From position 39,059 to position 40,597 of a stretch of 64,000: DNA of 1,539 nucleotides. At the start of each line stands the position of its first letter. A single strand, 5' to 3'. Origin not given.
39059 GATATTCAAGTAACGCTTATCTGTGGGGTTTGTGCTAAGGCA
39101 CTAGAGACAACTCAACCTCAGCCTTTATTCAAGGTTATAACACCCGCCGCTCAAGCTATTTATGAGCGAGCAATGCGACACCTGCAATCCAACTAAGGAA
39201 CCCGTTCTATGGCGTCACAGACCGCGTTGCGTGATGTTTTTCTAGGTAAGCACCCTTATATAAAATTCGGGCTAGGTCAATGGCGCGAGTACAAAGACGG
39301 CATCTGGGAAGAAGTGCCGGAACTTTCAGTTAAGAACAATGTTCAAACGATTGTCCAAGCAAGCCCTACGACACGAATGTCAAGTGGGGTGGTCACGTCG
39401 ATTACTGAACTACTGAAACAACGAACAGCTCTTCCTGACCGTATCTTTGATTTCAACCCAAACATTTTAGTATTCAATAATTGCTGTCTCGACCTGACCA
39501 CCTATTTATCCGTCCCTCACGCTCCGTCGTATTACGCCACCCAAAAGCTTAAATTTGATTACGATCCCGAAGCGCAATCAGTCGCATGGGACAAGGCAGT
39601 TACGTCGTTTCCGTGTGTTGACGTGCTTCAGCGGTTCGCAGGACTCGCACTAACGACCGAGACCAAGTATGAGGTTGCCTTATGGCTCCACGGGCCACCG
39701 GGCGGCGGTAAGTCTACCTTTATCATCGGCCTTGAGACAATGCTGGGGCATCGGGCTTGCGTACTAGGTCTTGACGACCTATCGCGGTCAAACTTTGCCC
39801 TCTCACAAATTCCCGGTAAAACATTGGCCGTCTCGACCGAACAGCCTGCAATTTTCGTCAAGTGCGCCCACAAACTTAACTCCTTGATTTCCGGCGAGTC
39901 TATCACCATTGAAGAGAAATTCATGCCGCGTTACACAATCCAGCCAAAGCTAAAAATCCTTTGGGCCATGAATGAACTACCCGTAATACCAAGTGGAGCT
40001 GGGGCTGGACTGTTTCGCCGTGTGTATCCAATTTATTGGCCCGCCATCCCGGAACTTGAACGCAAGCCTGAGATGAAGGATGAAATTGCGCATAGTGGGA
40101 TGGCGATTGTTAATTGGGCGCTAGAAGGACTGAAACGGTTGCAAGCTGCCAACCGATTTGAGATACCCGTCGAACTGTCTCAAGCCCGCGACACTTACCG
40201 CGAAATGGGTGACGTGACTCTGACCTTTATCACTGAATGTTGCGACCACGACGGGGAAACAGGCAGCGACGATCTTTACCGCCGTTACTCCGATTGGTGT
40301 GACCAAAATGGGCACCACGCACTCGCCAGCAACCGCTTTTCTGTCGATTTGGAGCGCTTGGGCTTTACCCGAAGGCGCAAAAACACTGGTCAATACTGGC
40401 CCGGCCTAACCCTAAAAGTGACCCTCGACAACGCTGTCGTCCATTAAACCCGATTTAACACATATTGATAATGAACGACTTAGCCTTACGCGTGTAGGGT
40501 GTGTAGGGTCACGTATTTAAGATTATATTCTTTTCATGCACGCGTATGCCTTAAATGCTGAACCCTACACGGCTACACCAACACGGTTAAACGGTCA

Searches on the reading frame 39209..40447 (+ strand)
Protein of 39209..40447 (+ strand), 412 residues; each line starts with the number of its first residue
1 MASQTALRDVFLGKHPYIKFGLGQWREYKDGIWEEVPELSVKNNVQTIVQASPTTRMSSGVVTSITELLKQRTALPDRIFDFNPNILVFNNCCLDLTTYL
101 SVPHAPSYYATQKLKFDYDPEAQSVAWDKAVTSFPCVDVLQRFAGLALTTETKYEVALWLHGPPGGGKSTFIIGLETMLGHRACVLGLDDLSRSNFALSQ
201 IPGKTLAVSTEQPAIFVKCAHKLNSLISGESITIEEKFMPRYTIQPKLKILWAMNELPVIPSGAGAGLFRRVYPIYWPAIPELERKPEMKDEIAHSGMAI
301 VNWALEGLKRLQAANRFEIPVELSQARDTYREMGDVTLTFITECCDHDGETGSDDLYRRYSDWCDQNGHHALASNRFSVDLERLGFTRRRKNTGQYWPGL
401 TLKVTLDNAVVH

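Call 53: search_protein_families(library=pfam, proteins=[window:39209-40447:+], max_evalue=0.001)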
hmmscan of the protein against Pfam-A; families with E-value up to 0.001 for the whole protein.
window:39209-40447:+ (412 aa): 3 families
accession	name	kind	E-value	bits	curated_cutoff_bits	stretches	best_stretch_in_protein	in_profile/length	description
PF19263.5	DUF5906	-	3.2e-13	50.8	27.6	1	160-271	1-114/114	Family of unknown function (DUF5906)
PF08706.16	D5_N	-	6.4e-11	43.2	22.4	1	21-131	17-140/145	D5 N terminal like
PF03288.22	Pox_D5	-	3.6e-07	31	21.4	1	335-395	4-70/86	Poxvirus D5 protein-like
